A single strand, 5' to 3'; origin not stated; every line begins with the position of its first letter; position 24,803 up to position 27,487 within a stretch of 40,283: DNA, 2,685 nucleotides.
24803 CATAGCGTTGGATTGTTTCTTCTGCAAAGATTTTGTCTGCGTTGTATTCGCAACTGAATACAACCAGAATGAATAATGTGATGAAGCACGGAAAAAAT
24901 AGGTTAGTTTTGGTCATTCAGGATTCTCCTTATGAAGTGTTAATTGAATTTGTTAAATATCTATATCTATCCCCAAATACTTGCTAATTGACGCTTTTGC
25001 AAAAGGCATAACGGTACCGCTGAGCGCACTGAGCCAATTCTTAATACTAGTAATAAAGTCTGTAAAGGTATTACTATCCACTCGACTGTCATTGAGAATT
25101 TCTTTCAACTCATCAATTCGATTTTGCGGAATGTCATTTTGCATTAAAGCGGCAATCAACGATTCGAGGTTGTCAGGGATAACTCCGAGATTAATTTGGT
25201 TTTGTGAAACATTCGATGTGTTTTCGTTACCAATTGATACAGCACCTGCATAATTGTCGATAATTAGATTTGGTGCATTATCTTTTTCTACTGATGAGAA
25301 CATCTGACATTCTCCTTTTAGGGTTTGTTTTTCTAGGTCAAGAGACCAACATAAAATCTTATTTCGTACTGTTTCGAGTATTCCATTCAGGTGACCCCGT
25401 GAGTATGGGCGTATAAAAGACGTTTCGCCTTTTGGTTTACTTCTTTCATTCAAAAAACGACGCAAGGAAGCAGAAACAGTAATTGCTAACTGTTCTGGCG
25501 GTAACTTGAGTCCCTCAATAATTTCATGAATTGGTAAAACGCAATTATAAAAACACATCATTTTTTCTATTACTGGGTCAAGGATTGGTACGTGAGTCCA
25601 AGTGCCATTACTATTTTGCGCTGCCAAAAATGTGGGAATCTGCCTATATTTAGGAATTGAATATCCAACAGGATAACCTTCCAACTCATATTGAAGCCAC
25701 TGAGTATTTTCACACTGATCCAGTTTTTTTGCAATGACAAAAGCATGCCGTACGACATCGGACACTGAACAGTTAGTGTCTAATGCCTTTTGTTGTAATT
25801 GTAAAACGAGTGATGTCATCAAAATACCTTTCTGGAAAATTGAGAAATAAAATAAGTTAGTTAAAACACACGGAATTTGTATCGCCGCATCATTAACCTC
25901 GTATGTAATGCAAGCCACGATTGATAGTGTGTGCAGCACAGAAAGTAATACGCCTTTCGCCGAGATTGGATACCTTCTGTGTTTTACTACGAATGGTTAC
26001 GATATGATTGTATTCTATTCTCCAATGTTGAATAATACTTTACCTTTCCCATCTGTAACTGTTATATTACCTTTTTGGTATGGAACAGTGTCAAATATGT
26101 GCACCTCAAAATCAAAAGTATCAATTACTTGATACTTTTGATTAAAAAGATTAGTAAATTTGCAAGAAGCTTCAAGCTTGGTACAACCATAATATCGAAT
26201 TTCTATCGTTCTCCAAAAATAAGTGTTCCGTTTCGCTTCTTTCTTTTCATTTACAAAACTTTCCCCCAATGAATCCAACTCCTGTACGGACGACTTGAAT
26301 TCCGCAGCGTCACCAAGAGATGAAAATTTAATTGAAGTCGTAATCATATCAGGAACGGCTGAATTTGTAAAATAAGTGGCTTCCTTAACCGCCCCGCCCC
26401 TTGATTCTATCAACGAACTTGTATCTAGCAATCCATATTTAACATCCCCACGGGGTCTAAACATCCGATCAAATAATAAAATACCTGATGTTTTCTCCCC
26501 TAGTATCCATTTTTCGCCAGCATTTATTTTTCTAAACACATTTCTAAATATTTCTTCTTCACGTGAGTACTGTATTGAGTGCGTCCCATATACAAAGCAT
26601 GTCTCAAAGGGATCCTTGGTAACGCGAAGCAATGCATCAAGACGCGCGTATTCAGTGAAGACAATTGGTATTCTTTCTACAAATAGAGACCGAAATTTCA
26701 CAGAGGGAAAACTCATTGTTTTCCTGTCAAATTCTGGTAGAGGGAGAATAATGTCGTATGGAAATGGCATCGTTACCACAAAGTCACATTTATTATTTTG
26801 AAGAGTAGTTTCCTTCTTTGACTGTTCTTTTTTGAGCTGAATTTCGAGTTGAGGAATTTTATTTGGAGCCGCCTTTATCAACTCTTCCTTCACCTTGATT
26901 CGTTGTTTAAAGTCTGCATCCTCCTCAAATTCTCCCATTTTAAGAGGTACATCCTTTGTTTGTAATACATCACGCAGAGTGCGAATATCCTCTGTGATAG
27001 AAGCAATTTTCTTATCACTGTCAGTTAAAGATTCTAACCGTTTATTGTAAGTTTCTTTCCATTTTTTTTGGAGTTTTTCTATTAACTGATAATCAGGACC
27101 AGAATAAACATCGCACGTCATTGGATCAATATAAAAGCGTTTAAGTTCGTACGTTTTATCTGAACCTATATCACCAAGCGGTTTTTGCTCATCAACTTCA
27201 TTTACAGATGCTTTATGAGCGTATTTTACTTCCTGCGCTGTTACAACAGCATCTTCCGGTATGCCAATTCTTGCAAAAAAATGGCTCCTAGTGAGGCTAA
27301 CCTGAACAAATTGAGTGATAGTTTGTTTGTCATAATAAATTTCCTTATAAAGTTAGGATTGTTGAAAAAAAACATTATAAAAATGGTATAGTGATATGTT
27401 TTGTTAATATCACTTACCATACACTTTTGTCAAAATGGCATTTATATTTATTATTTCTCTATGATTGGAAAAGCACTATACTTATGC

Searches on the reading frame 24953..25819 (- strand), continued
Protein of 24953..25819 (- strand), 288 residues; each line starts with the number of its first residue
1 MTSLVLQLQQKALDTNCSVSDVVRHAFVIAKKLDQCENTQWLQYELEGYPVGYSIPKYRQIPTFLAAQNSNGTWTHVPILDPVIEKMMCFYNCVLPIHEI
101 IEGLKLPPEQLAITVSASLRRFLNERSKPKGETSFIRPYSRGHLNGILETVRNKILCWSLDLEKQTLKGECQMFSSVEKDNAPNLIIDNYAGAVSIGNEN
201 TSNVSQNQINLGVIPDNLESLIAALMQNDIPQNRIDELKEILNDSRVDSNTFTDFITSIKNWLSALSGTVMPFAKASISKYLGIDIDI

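Call 69: get_annotated_region(hit=H7, flank=4000)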
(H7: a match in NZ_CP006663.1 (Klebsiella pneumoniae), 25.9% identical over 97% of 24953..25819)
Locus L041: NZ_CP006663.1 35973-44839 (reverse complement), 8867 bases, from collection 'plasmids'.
description: Klebsiella pneumoniae strain ATCC BAA-2146 plasmid pCuAs, complete sequence
organism: Klebsiella pneumoniae (NCBI taxid 573)
taxonomy: Bacteria; Pseudomonadota; Gammaproteobacteria; Enterobacterales; Enterobacteriaceae; Klebsiella; Klebsiella pneumoniae
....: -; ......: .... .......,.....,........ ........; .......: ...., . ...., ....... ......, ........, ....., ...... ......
typing (MOB-suite, as given by PLSDB): non-mobilizable; replicon IncFIB,IncFII,rep_cluster_2183
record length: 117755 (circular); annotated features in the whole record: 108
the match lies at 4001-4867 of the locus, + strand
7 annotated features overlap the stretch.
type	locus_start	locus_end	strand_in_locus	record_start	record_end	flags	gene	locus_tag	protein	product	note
CDS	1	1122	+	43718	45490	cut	-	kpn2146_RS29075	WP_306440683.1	DUF262 domain-containing protein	-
CDS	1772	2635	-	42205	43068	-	-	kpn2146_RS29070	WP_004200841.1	toll/interleukin-1 receptor domain-containing protein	-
CDS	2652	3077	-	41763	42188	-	-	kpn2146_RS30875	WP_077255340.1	hypothetical protein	-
CDS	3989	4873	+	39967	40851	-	-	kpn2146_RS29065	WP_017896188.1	hypothetical protein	-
CDS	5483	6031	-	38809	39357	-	-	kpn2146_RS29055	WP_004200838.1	thioredoxin fold domain-containing protein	-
CDS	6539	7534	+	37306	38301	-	-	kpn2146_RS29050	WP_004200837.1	IS110 family transposase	-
CDS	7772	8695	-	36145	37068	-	-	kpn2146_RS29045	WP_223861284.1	phage exclusion protein Lit family protein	-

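Call 70: get_annotated_region(hit=H3, flank=4000)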
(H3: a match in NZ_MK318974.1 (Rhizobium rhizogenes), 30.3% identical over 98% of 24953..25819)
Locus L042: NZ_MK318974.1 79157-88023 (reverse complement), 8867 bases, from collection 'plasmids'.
description: Rhizobium rhizogenes strain Colt5.8 plasmid pColt5.8d, complete sequence
organism: Rhizobium rhizogenes (NCBI taxid 359)
taxonomy: Bacteria; Pseudomonadota; Alphaproteobacteria; Hyphomicrobiales; Rhizobiaceae; Rhizobium; Rhizobium rhizogenes
host: -; source: -; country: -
typing (MOB-suite, as given by PLSDB): non-mobilizable; mating-pair formation MPF_T
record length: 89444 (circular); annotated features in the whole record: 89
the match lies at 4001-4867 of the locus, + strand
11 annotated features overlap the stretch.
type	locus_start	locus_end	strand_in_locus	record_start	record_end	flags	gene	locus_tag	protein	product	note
CDS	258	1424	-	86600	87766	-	-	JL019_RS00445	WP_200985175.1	tyrosine-type recombinase/integrase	GO:0015074 - DNA integration [Evidence IEA]; GO:0006310 - DNA recombination [Evidence IEA]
CDS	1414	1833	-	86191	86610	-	-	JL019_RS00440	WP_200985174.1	type II toxin-antitoxin system VapC family toxin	-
CDS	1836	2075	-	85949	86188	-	-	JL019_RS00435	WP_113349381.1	type II toxin-antitoxin system prevent-host-death family antitoxin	GO:0008219 - cell death [Evidence IEA]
CDS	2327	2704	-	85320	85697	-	-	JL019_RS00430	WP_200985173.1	hypothetical protein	-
CDS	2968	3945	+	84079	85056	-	-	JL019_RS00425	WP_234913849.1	Abi family protein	-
CDS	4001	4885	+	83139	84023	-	-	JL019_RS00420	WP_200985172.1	hypothetical protein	-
CDS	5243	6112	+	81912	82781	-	-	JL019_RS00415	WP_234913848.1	AAA family ATPase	-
CDS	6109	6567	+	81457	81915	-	-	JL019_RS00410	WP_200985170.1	hypothetical protein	-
CDS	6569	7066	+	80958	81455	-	-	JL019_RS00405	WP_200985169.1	hypothetical protein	-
CDS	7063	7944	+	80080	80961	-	-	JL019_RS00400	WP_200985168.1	CBASS oligonucleotide cyclase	-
CDS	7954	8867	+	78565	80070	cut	-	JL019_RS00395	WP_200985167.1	SAVED domain-containing protein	-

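Call 81: search_protein_families(library=padloc, proteins=[L005:6001-6897:+, L004:6001-6894:+, L028:6001-6897:+, L010:6001-6888:+, L013:6001-6891:+, L018:5995-6897:+, L038:5992-6876:+, L024:6001-6846:+], max_evalue=1)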
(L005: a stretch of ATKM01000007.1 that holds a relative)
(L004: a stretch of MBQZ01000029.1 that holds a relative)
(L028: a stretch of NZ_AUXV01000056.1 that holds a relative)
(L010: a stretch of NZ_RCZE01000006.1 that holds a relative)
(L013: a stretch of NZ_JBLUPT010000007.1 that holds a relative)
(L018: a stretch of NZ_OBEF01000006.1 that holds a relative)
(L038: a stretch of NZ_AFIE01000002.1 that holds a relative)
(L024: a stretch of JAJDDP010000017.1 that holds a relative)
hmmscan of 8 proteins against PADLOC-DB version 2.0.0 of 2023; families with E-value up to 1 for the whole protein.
L005:6001-6897:+ (298 aa): 6 families
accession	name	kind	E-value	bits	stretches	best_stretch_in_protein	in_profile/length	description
PDLC02334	AbiTii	-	4.8e-51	171.7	1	4-187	2-185/185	AbiTii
PDLC02333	AbiTi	-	3.5e-12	44.6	1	190-294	4-111/114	AbiTi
PDLC04448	PDC-M14B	-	4e-11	41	1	173-286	144-254/275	-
PDLC04453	PDC-M14B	-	4e-10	37.7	1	188-281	158-253/276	-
PDLC04451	PDC-M14B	-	1.5e-09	36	1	184-281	153-245/261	-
PDLC04449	PDC-M14B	-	1.5e-09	35.8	1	189-297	156-262/267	-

L004:6001-6894:+ (297 aa): 6 families
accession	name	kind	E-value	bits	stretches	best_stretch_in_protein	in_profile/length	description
PDLC02334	AbiTii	-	3.3e-52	175.5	1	4-184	2-184/185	AbiTii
PDLC02333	AbiTi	-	1.1e-10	39.8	1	184-291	2-111/114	AbiTi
PDLC04448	PDC-M14B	-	1.9e-09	35.5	1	180-281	151-252/275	-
PDLC04453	PDC-M14B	-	3.7e-09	34.5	1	181-278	155-253/276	-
PDLC04451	PDC-M14B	-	1.5e-07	29.4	1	185-278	158-245/261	-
PDLC04449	PDC-M14B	-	2.1e-07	28.8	1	182-287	153-255/267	-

L028:6001-6897:+ (298 aa): 6 families
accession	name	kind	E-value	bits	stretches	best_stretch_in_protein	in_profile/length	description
PDLC02334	AbiTii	-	2.5e-49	166.2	1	4-188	2-185/185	AbiTii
PDLC04448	PDC-M14B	-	2.6e-09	35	1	182-285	148-252/275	-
PDLC04451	PDC-M14B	-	1.2e-07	29.8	1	185-290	153-253/261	-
PDLC04449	PDC-M14B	-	1.6e-07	29.2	1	187-296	153-260/267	-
PDLC04453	PDC-M14B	-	1.8e-07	29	1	190-295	159-262/276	-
PDLC02333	AbiTi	-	4e-05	21.8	1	191-294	4-110/114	AbiTi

L010:6001-6888:+ (295 aa): 6 families
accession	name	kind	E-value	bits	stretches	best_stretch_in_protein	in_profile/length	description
PDLC02334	AbiTii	-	2.5e-44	149.8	1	4-183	2-184/185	AbiTii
PDLC04448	PDC-M14B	-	4.9e-11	40.7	1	172-282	146-256/275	-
PDLC04453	PDC-M14B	-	1.1e-07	29.6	1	183-278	158-256/276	-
PDLC04451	PDC-M14B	-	1.4e-06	26.3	1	180-279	152-249/261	-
PDLC02333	AbiTi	-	6.7e-06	24.3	1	184-281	3-104/114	AbiTi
PDLC04449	PDC-M14B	-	7.6e-06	23.7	1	183-277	151-248/267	-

L013:6001-6891:+ (296 aa): 6 families
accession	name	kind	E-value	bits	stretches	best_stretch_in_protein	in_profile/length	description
PDLC02334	AbiTii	-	7.9e-40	135.2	1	4-184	2-184/185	AbiTii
PDLC04448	PDC-M14B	-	3.9e-09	34.4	1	172-281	145-254/275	-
PDLC04451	PDC-M14B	-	4.6e-08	31.1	1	182-288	153-257/261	-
PDLC04453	PDC-M14B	-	1.5e-07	29.2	1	184-289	158-266/276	-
PDLC04449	PDC-M14B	-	3.3e-07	28.1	1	185-290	152-261/267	-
PDLC02333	AbiTi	-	0.00017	19.8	1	186-280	4-102/114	AbiTi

L018:5995-6897:+ (300 aa): 1 family
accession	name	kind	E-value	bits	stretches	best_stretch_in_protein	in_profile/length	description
PDLC02334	AbiTii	-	4.4e-47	158.8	1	5-187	2-184/185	AbiTii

L038:5992-6876:+ (294 aa): 1 family
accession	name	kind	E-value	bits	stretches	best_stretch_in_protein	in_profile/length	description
PDLC02334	AbiTii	-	2.5e-23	81.4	1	11-176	10-172/185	AbiTii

L024:6001-6846:+ (281 aa): 1 family
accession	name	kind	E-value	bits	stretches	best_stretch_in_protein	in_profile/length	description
PDLC02334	AbiTii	-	9.8e-41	138.1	1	3-187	1-183/185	AbiTii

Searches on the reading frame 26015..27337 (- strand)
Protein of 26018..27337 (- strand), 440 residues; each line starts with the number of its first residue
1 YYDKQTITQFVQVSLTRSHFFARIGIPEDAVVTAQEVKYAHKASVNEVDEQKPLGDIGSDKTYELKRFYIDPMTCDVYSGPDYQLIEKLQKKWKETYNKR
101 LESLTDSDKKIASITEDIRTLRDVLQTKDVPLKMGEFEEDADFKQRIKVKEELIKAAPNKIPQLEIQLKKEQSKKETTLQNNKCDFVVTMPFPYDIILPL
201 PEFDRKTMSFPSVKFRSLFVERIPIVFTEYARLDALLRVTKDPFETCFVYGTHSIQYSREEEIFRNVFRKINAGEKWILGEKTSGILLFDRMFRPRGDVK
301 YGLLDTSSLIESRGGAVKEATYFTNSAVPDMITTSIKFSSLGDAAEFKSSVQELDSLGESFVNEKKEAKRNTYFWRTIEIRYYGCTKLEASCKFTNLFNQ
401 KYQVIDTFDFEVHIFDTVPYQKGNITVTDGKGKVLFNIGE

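Call 3: search_protein_families(library=pfam, proteins=[window:26015-27121:-], max_evalue=1)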
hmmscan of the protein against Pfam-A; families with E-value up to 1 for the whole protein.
window:26015-27121:- (368 aa): 1 family
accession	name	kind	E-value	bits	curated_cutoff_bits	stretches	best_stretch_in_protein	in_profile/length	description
PF14276.11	DUF4363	-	0.19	12.2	27.5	1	11-79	34-100/107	Domain of unknown function (DUF4363)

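Call 4: search_protein_families(library=padloc, proteins=[window:26015-27121:-], max_evalue=1)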
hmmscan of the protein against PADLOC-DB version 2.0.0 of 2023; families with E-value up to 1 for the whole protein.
window:26015-27121:- (368 aa): 1 family
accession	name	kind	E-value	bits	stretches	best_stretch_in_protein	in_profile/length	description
PDLC02722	PbeC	-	0.0018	15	1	14-174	369-527/643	PbeC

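Call 10: search_protein_families(library=ncbifam, proteins=[window:26015-27121:-], max_evalue=1)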
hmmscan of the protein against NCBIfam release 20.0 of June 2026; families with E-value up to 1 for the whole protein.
window:26015-27121:- (368 aa): 0 families

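Call 11: find_homologous_proteins(query=window:26015-27121:-, max_evalue=0.001)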
Query window:26015-27121:- (368 aa): 1 proteins with E <= 0.001 among 2479 candidates.
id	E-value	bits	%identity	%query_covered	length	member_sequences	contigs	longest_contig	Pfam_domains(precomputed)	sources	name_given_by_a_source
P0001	2.0e-243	825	100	100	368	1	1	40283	-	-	-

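Call 17: search_protein_families(library=phrogs, proteins=[window:26015-27121:-], max_evalue=1)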
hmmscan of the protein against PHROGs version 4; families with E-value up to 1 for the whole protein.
window:26015-27121:- (368 aa): 4 families
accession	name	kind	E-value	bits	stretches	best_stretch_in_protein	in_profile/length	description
phrog_27646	-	unknown function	0.0072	17.6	0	30-72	5-47/93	-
phrog_4954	-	other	0.092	14.1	1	279-334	47-103/116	complement inhibitor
phrog_24550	-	unknown function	0.27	11.9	1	25-120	43-141/185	-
phrog_8990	-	other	0.6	11.3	0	77-105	68-96/115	sigma 54 modulation protein/ribosomal protein S30EA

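Call 20: search_protein_representatives(protein=window:26015-27121:-)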
Query: 368 residues. Proteins with E-value up to 0.001 (for the whole library): 1; up to 1e-10: 1; up to 1e-30: 1. The best 1 are listed.
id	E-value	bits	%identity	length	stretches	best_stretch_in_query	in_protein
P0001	6.3e-244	825.1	100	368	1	1-368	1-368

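Call 25: search_solved_structures(query=window:26015-27121:-, max_evalue=10)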
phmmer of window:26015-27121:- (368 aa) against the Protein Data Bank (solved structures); distinct sequences matched with E-value up to 10: 1.
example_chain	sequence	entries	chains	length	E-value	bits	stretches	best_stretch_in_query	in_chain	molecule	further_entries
8g0p_B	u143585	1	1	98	0.14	14.9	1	23-73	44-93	Kinetochore protein Nuf2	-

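Call 47: predict_structure(protein=window:26015-27121:-)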
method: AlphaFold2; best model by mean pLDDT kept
length: 368 residues; sequences in the alignment: 1
mean_pLDDT: 39.1   pTM: 0.27
mean pLDDT of the five models: 39.1, 35.5, 33.3, 27.1, 27.1
residues with pLDDT >= 90: 0; 70-90: 41; 50-70: 33; < 50: 294
segments of 3 or more residues with pLDDT < 50: 1-22, 24-26, 105-368
pLDDT, mean of each block of 10 residues (from residue 1): 30 43 48 64 77 62 57 70 78 82 51 28 27 28 24 25 26 25 29 36 28 28 28 28 27 25 25 29 33 32 34 37 33 36 36 38 41
secondary structure, 60 per line:
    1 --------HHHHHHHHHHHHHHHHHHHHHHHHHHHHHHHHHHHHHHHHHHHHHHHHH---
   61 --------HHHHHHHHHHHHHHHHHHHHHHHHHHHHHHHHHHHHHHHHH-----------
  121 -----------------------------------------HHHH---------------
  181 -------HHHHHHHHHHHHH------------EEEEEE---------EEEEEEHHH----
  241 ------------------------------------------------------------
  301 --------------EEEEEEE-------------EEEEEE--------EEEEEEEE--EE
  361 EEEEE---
elements in order: H9-57 H69-109 H162-165 H188-200 E213-218 E228-233 E315-321 E335-340 E349-356 E359-365

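Call 71: search_dna_similar(query=window:26018-27337:-, collection=phages, mode=protein, max_evalue=0.1, max_rows=10)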
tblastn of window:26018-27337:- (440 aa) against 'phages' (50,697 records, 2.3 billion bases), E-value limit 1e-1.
No match.

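Call 72: search_dna_similar(query=window:26018-27337:-, collection=plasmids, mode=protein, max_evalue=0.1, max_rows=10)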
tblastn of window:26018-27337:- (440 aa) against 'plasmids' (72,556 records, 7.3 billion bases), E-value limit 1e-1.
No match.

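Call 90: search_protein_families(library=pfam, proteins=[window:26018-27337:-], max_evalue=10)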
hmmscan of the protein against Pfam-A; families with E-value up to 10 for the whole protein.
window:26018-27337:- (440 aa): 0 families
